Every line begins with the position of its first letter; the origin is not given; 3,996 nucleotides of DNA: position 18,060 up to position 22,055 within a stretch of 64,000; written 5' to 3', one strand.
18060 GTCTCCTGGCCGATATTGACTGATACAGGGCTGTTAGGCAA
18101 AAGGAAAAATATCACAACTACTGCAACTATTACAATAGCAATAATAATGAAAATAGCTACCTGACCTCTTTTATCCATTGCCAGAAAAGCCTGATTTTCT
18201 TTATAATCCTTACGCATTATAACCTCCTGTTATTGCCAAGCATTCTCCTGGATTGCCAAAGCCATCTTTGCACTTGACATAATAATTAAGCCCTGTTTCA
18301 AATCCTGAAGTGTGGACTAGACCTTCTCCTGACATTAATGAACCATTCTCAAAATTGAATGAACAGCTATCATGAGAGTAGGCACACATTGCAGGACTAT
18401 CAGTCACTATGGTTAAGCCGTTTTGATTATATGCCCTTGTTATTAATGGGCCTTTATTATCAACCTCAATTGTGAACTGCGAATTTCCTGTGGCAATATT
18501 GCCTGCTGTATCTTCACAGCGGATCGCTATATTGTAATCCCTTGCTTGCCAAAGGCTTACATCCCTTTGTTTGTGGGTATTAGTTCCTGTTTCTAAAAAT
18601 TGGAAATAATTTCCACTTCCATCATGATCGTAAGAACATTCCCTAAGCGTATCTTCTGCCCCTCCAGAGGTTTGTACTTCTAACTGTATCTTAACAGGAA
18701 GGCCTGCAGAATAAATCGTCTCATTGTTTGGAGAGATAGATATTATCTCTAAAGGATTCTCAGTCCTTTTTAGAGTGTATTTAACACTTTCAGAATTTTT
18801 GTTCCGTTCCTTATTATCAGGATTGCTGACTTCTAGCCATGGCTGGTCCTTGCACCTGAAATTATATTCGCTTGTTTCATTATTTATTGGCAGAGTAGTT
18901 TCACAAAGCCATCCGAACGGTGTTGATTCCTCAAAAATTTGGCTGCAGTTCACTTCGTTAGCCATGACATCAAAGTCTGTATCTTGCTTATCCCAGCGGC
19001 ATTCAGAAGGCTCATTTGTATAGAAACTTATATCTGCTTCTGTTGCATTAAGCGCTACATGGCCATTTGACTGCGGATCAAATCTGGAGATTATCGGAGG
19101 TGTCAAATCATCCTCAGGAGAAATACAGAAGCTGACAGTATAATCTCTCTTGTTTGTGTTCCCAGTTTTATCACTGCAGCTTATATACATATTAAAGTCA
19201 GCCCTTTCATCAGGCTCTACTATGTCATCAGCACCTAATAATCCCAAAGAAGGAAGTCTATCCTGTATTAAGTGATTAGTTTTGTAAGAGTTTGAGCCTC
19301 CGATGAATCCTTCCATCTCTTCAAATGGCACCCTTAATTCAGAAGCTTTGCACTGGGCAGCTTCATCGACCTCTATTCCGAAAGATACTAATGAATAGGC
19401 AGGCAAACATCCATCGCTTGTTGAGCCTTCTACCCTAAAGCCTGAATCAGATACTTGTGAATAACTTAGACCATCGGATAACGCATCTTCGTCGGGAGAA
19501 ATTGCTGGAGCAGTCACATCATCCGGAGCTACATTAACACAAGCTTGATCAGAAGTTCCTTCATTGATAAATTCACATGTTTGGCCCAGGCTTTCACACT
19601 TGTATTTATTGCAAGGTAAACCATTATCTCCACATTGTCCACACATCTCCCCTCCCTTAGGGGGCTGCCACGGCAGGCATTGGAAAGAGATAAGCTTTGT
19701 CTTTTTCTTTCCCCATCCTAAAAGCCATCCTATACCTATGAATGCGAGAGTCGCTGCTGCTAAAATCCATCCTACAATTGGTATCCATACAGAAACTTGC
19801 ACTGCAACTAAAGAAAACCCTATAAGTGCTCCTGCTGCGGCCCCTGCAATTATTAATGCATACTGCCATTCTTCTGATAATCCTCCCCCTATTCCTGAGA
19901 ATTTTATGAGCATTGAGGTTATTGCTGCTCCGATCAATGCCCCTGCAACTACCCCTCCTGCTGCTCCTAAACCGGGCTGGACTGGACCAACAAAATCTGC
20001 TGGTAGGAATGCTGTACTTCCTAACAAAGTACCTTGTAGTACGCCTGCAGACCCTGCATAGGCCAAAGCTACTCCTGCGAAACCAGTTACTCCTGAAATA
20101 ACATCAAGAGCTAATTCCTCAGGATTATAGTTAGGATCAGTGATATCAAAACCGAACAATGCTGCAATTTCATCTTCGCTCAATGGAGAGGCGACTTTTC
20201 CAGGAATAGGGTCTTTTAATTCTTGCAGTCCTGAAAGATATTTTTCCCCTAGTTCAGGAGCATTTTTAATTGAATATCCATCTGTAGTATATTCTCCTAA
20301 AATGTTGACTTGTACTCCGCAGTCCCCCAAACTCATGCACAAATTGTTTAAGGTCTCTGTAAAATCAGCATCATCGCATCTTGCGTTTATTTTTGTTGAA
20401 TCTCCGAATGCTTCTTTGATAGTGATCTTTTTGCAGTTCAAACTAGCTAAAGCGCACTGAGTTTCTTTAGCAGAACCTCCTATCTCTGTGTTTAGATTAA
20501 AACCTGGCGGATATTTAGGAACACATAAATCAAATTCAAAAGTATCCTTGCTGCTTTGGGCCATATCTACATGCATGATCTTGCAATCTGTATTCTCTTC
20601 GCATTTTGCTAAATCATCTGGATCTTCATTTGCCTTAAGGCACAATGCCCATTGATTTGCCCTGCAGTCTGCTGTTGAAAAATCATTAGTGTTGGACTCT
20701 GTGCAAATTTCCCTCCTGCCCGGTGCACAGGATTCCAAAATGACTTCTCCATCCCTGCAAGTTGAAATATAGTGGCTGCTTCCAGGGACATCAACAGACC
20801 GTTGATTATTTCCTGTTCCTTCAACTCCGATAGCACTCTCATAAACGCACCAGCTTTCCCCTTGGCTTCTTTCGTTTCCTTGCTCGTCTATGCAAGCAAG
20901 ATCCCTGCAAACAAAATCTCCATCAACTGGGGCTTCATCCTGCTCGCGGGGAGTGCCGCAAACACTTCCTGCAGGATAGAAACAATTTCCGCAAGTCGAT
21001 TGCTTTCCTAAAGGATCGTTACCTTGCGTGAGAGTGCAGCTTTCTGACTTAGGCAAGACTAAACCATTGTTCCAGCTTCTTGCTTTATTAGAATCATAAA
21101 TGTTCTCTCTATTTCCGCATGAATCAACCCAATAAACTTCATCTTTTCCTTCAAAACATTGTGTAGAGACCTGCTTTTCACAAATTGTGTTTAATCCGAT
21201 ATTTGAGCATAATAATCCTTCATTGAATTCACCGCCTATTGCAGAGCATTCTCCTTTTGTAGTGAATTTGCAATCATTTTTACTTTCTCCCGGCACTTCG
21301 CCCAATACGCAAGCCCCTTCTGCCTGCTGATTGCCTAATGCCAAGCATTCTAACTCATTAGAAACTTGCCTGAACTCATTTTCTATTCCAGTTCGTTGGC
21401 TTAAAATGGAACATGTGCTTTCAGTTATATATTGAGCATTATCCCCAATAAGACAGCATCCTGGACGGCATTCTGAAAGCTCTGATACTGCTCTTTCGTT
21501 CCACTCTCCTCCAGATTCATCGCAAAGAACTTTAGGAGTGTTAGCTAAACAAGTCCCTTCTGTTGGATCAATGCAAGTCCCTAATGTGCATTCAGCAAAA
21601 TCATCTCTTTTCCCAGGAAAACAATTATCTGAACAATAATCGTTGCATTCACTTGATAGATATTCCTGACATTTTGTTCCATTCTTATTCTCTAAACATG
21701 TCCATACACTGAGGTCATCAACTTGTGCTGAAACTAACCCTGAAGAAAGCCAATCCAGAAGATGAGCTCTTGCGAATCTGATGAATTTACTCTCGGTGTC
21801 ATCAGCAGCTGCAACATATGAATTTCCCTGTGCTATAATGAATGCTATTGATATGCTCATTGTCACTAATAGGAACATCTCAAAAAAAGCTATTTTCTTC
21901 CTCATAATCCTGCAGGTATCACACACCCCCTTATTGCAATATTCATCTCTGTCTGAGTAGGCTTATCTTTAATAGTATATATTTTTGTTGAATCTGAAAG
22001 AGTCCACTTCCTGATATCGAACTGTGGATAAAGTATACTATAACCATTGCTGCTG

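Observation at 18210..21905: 1231-aa protein: disulfide-rich ectodomain, glycine-zipper four-helix membrane core, second Cys module and four beta-sandwich-like repeats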

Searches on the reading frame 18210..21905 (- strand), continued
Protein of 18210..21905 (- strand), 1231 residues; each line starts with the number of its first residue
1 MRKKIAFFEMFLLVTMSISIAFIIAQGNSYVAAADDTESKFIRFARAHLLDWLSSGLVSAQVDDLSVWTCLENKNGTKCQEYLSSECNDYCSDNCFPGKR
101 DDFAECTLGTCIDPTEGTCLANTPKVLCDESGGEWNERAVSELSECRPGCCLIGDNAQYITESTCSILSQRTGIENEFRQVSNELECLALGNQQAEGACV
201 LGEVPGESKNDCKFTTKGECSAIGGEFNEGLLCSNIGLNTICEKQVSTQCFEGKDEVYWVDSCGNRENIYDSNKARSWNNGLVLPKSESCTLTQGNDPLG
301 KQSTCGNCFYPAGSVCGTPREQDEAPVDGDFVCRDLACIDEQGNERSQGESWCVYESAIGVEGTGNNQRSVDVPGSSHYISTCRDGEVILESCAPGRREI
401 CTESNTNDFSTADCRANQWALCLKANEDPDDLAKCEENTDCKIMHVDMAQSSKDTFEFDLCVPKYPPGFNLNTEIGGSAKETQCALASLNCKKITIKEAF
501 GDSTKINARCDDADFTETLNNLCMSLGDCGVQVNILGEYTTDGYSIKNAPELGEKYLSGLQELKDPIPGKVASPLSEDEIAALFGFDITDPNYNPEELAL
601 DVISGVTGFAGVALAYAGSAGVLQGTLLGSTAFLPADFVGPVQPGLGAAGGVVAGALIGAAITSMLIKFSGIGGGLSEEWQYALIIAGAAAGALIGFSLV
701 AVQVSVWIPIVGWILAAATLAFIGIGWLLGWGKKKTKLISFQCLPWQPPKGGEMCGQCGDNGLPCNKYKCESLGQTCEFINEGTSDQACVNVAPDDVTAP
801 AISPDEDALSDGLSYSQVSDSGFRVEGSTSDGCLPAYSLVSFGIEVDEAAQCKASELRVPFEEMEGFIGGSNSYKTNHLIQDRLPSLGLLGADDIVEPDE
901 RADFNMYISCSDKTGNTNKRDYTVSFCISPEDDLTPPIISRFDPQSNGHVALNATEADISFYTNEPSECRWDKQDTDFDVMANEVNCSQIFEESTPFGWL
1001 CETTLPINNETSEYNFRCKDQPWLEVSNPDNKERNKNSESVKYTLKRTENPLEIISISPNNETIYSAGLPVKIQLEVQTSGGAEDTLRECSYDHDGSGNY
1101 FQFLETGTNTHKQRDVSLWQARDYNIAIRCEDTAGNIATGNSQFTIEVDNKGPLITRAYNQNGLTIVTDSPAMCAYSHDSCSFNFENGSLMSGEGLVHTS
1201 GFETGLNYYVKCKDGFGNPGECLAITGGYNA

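Call 36: fold_search(model_id=the predicted structure, library=pdb)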
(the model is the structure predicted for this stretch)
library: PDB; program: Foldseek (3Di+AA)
matches with E <= 10: 1755; with E <= 0.001: 491
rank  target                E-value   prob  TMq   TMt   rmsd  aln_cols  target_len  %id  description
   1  4yfd_A                2.1e-13  1.00  0.10  0.21  18.1       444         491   12  Crystal structure PTP delta Ig1-Fn2 in complex with IL-1RAcP (released 2015-05-06)
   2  9flw_A                8.3e-12  1.00  0.11  0.21  47.3       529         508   12  CryoEM structure of the fragment-6 (3571-4078) in the grappling hook protein A (GhpA) in the bacterium Aureispira sp.  (released 2024-10-16)
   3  9ijj_C                1.8e-11  1.00  0.10  0.12  37.4       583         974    8  In situ structure of the central apparatus in mouse sperm axoneme. (released 2025-06-04)
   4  3dmk_B                7.3e-11  1.00  0.09  0.14  26.3       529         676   12  Crystal structure of Down Syndrome Cell Adhesion Molecule (DSCAM) isoform 1.30.30, N-terminal eight Ig domains (released 2008-10-07)
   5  9ijj_E                8.1e-11  1.00  0.11  0.23  23.2       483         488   10  In situ structure of the central apparatus in mouse sperm axoneme. (released 2025-06-04)
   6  3b43                  8.1e-11  1.00  0.10  0.18  26.8       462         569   12  I-band fragment I65-I70 from titin (released 2008-01-22)
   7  5iry_A                1.2e-10  1.00  0.09  0.16  26.4       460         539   12  Crystal structure of human Desmocollin-1 ectodomain (released 2016-06-22)
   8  3dmk_A                3.2e-10  1.00  0.09  0.12  27.1       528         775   12  Crystal structure of Down Syndrome Cell Adhesion Molecule (DSCAM) isoform 1.30.30, N-terminal eight Ig domains (released 2008-10-07)
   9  5t9t_B                4.9e-10  1.00  0.10  0.18  42.7       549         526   12  Protocadherin Gamma B2 extracellular cadherin domains 1-5 (released 2016-10-19)
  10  1l3w                  7.8e-10  1.00  0.09  0.16  29.1       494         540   11  C-cadherin Ectodomain (released 2002-04-26)
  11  9ijj_4H               1.1e-09  1.00  0.10  0.04  40.2       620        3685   11  In situ structure of the central apparatus in mouse sperm axoneme. (released 2025-06-04)
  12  9ijj_4G               1.2e-09  1.00  0.10  0.04  40.2       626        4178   10  In situ structure of the central apparatus in mouse sperm axoneme. (released 2025-06-04)
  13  9ijj_O                2.0e-09  1.00  0.10  0.10  39.1       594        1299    9  In situ structure of the central apparatus in mouse sperm axoneme. (released 2025-06-04)
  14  7sqc_F1               2.8e-09  1.00  0.10  0.17  25.0       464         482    9  Ciliary C1 central pair apparatus isolated from Chlamydomonas reinhardtii (released 2022-04-13)
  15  7stz_C                2.9e-09  1.00  0.08  0.15  28.1       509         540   11  Crystal Structure of Human E-cadherin EC1-5 bound by mouse monoclonal antibody Fab mAb-1_19A11 (released 2022-01-26)
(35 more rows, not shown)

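Call 46: fold_search(model_id=the predicted structure, library=viral)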
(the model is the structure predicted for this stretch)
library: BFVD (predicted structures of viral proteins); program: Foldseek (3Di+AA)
matches with E <= 10: 823; with E <= 0.001: 266
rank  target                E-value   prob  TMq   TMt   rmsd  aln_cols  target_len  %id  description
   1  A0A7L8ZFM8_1          8.0e-13  1.00  0.11  0.13  23.2       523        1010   13  (no name in the UniProt tables at hand)
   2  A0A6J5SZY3            8.0e-13  1.00  0.11  0.11  28.4       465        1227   13  Ig [uncultured Caudovirales phage]
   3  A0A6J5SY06            1.3e-12  1.00  0.14  0.14  15.2       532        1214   11  Fibronectin type III [uncultured Caudovirales phage]
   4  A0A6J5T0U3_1          2.5e-12  1.00  0.11  0.14  27.7       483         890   13  Ig [uncultured Caudovirales phage]
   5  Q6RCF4                1.1e-11  1.00  0.10  0.14  42.4       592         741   11  Ig-like domain-containing protein [Vibrio phage VP2]
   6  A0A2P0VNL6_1          1.3e-11  1.00  0.08  0.10  27.1       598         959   13  Fibronectin type III domain-containing protein [Tetraselmis virus 1]
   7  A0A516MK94            1.9e-11  1.00  0.14  0.22  28.0       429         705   12  (no name in the UniProt tables at hand)
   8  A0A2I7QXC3            2.2e-11  1.00  0.10  0.20  40.7       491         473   12  (no name in the UniProt tables at hand)
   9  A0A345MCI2            4.0e-11  1.00  0.13  0.16  15.9       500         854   10  Minor tail protein [Gordonia phage Teatealatte]
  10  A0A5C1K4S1            7.5e-11  1.00  0.15  0.21  21.9       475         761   10  (no name in the UniProt tables at hand)
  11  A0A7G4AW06            8.3e-11  1.00  0.11  0.12  20.0       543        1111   12  Minor tail protein [Streptomyces phage Coruscant]
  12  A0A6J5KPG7            1.7e-10  1.00  0.09  0.12  20.7       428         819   11  Ig [uncultured Caudovirales phage]
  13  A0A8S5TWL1            2.2e-10  1.00  0.07  0.09  27.3       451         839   11  Tail protein [Siphoviridae sp. ctcx61]
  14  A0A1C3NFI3            2.5e-10  1.00  0.10  0.17  23.3       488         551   10  (no name in the UniProt tables at hand)
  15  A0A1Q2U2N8            4.1e-10  1.00  0.10  0.09  32.0       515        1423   10  Putative hemagglutinin/hemolysin-related protein [Vibrio phage pTD1]
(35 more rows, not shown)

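Call 54: search_protein_families(library=ncbifam, proteins=[window:18210-21905:-], max_evalue=1)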
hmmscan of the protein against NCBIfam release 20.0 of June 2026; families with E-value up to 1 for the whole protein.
window:18210-21905:- (1231 aa): 0 families

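Call 57: search_solved_structures(query=A1, max_evalue=1)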
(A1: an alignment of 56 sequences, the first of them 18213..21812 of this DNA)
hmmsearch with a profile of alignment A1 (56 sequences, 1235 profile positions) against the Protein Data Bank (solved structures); distinct sequences matched with E-value up to 1: 5.
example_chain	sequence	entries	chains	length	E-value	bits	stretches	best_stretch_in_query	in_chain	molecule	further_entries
1jv1_A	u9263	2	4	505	0.46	11.3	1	897-954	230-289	GlcNAc1P uridyltransferase isoform 1: AGX1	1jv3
1jvd_A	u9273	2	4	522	0.48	11.3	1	897-954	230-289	UDPGLCNAC PYROPHOSPHORYLASE (AGX2) | GLCNAC1P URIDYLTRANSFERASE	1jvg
6z2f_A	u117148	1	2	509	0.49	11.2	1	900-954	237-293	UDP-N-acetylhexosamine pyrophosphorylase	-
1vm8_A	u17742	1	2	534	0.61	10.9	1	898-954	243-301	UDP-N-acetylglucosamine pyrophosphorylase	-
3wxx_B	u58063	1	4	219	0.74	10.6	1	635-747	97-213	AopB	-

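Call 58: find_related_loci(query=A1, collection=genome_contigs, flank=6000)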
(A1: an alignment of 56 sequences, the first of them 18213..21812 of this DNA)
Query A1 (1200 aa) in genome_contigs; peptide patterns used: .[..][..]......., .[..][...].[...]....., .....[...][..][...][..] (x = any residue, [..] = any of these).
599 stretches matched a pattern (row limit reached: there are more); 581 encode a relative of the query (tblastn E <= 1e-3); the best 80 are kept; 80 distinct loci.
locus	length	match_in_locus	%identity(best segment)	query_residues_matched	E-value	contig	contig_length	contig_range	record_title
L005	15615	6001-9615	56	3-1198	0e+0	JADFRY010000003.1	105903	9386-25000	MAG: Nanoarchaeota archaeon isolate B8T1B11 B8T1B11_NODE38, whole genome shotgun sequence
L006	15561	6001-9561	49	7-1198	0e+0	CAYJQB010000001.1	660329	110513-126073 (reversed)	MAG TPA_asm: Candidatus Woesearchaeota archaeon isolate ERP124720_co1_145 genome assembly, contig: NODE_12_length_660329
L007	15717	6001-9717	47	7-1198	0e+0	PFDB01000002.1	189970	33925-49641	MAG: Candidatus Pacearchaeota archaeon CG10_big_fil_rev_8_21_14_0_10_34_76 CG10_8_21_14_0.10_scaffold_32_c, whole genome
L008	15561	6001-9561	46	5-1197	0e+0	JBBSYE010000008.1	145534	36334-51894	MAG: Nanoarchaeota archaeon isolate H41-bin053_1 H41_bin053_1_000000000008, whole genome shotgun sequence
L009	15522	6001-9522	47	7-1198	0e+0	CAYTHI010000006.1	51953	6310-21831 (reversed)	MAG TPA_asm: Candidatus Woesearchaeota archaeon isolate SRP269290_co7_531 genome assembly, contig: NODE_142_length_51953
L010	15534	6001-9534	47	7-1198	0e+0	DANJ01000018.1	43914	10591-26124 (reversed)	MAG TPA_asm: Candidatus Pacearchaeota archaeon UBA92 UBA92_contig_951, whole genome shotgun sequence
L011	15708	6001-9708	45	6-1194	0e+0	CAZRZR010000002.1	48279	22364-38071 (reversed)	MAG TPA_asm: Candidatus Woesearchaeota archaeon isolate SRP342105_co2_377 genome assembly, contig: NODE_665_length_48279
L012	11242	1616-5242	45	3-1197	0e+0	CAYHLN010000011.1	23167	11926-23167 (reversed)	MAG TPA_asm: Candidatus Woesearchaeota archaeon isolate ERP119705_co13_477 genome assembly, contig: NODE_2729_length_231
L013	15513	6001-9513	45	6-1198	0e+0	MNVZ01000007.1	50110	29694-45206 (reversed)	MAG: Candidatus Pacearchaeota archaeon CG1_02_39_14 cg1_0.2_scaffold_331_c, whole genome shotgun sequence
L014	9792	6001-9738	44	7-1196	0e+0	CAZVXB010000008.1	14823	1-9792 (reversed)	MAG TPA_asm: Candidatus Woesearchaeota archaeon isolate SRP342105_co2_146 genome assembly, contig: NODE_4257_length_1482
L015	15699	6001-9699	43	7-1197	0e+0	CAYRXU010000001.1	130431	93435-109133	MAG TPA_asm: Candidatus Woesearchaeota archaeon isolate SRP342105_co1_450 genome assembly, contig: NODE_148_length_13043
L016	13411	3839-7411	45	7-1198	0e+0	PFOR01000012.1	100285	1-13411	MAG: Candidatus Pacearchaeota archaeon CG_4_10_14_0_2_um_filter_35_33 CG_4_10_14_0.2_scaffold_18_c, whole genome shotgun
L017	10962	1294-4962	43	6-1197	0e+0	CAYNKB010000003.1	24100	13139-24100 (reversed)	MAG TPA_asm: Candidatus Woesearchaeota archaeon isolate SRP050083_co1_132 genome assembly, contig: NODE_794_length_24100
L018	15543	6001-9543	43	3-1198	0e+0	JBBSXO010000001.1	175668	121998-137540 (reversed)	MAG: Nanoarchaeota archaeon isolate H41-bin051_1 H41_bin051_1_000000000001, whole genome shotgun sequence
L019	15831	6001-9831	43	1-1197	0e+0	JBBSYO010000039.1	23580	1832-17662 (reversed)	MAG: Nanoarchaeota archaeon isolate H52-bin126_1 H52_bin126_1_000000000039, whole genome shotgun sequence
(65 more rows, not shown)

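Call 71: find_related_loci(query=A1, collection=viral_contigs, flank=5000)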
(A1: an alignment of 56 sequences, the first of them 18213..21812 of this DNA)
Query A1 (1200 aa) in viral_contigs; peptide patterns used: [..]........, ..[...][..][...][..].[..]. (x = any residue, [..] = any of these).
19 stretches matched a pattern, but none encodes a relative of the query by tblastn (E <= 1e-3).

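Call 107: find_encoding_contigs(protein=P0119, flank=6000, max_places=2)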
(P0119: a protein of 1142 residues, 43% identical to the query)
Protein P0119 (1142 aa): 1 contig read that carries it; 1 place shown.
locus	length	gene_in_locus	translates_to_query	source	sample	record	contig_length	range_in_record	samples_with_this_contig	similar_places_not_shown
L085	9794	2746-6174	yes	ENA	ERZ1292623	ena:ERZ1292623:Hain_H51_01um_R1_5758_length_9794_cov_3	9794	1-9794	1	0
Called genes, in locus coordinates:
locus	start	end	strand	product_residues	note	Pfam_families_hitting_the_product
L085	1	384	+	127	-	?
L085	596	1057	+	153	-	-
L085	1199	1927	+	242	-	PF00705:PCNA_N, PF02747:PCNA_C (weak)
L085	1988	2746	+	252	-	-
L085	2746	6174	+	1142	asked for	-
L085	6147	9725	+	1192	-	-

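Call 108: find_encoding_contigs(protein=P0255, flank=6000, max_places=2)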
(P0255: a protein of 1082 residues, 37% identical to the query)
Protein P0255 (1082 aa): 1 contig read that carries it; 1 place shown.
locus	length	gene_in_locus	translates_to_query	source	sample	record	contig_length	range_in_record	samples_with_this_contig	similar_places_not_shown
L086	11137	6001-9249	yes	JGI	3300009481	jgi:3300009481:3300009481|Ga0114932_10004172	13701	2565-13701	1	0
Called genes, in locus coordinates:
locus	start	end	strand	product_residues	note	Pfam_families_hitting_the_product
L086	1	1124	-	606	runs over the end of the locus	-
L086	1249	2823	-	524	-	PF01896:DNA_primase_S (faint)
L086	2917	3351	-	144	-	-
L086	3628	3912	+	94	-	-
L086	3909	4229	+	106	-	-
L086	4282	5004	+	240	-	PF00705:PCNA_N, PF02747:PCNA_C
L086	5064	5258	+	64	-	PF03297:Ribosomal_S25 (weak), PF13412:HTH_24 (weak)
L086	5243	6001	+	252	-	-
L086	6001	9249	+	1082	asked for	-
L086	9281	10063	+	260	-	-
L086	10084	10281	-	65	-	-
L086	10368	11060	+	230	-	PF13385:Laminin_G_3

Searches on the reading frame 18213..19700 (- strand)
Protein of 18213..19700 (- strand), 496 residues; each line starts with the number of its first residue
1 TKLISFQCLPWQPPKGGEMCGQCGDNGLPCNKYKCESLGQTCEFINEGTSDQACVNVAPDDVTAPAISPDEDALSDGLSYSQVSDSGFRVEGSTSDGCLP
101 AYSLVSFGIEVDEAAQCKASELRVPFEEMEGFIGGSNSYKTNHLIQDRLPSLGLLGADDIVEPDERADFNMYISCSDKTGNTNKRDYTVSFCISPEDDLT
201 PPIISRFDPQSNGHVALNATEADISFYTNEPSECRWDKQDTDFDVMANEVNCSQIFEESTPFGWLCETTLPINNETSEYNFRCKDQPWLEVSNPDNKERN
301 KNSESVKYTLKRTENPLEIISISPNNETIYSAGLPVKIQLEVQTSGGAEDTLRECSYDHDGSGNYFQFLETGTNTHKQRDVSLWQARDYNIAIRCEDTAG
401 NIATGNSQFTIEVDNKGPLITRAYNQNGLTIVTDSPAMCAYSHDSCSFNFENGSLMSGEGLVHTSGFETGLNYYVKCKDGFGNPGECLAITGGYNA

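Call 56: search_protein_families(library=pfam, proteins=[window:18213-19700:-], max_evalue=10)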
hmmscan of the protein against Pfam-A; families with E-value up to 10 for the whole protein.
window:18213-19700:- (496 aa): 2 families
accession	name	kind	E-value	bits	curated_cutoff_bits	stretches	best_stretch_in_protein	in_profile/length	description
PF19077.6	Big_13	-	0.0078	17.1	27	1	382-414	70-101/102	Bacterial Ig-like domain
PF15418.12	DUF4625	-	0.022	15.4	27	0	388-410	107-129/131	Domain of unknown function (DUF4625)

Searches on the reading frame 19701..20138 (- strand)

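Call 56: search_protein_families(library=pfam, proteins=[window:19701-20138:-], max_evalue=10)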
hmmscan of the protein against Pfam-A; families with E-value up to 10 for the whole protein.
window:19701-20138:- (146 aa): 3 families
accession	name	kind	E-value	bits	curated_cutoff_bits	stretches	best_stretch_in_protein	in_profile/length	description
PF06645.18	SPC12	-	0.059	13.9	23.6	1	87-129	8-50/71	Microsomal signal peptidase 12 kDa subunit (SPC12)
PF00796.23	PSI_8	-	0.2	12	19.8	1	116-136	3-23/25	Photosystem I reaction centre subunit VIII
PF14316.11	DUF4381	-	4.8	7.9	27.2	1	114-143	11-40/145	Domain of unknown function (DUF4381)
